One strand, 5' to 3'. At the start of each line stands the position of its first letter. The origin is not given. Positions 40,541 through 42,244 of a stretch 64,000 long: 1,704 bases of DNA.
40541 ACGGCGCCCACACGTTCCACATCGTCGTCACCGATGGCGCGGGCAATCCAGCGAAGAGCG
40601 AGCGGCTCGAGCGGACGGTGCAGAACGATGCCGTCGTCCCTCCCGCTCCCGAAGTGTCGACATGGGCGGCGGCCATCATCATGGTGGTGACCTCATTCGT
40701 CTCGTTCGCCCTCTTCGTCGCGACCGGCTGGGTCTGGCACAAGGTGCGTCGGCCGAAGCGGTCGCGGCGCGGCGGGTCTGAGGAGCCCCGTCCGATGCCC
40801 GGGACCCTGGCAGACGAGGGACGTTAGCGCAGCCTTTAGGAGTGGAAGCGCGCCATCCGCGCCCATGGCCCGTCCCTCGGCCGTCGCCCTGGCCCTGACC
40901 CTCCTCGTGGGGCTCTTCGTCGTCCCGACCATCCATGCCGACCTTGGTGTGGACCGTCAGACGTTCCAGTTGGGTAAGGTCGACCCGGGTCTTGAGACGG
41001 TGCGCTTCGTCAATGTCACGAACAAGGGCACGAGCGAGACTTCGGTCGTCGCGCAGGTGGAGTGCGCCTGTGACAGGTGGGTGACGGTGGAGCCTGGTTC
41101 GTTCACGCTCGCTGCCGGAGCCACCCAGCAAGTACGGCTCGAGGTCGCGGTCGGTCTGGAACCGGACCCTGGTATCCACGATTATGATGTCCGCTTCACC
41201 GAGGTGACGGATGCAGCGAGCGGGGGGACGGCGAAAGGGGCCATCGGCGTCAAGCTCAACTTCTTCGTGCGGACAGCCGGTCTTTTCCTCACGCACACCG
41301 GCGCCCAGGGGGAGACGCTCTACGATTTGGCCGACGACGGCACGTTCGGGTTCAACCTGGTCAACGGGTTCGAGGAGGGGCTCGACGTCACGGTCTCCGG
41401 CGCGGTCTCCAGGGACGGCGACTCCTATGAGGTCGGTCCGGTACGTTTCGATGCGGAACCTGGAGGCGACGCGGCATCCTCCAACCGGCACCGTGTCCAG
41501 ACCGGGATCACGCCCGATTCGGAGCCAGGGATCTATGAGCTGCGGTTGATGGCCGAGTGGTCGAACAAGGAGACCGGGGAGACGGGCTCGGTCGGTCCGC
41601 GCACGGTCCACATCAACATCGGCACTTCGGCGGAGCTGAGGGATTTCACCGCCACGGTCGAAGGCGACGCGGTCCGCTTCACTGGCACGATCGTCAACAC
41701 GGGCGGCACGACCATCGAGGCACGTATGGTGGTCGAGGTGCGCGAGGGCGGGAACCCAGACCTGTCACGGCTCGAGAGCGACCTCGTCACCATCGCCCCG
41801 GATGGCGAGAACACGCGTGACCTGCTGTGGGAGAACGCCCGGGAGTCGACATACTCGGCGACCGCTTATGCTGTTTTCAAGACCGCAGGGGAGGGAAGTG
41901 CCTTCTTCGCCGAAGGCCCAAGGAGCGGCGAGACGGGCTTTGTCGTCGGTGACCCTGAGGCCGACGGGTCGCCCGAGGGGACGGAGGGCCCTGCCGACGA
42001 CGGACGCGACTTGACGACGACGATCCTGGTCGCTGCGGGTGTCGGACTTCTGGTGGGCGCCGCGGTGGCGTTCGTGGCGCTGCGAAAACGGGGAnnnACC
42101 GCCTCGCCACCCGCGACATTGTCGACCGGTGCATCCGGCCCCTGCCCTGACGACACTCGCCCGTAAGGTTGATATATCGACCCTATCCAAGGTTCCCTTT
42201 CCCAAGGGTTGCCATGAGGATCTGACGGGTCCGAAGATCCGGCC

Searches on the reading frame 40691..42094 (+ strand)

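Call 87: search_protein_families(library=pfam, proteins=[window:40691-42094:+], max_evalue=0.001)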
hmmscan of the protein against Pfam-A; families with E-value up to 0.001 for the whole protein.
window:40691-42094:+ (468 aa): 1 family
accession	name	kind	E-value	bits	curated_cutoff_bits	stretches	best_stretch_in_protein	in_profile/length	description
PF22544.2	HYDIN_VesB_CFA65-like_Ig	-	1.4e-05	25.7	25.5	1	85-152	3-70/100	HYDIN/CFA65/VesB-like, Ig-like domain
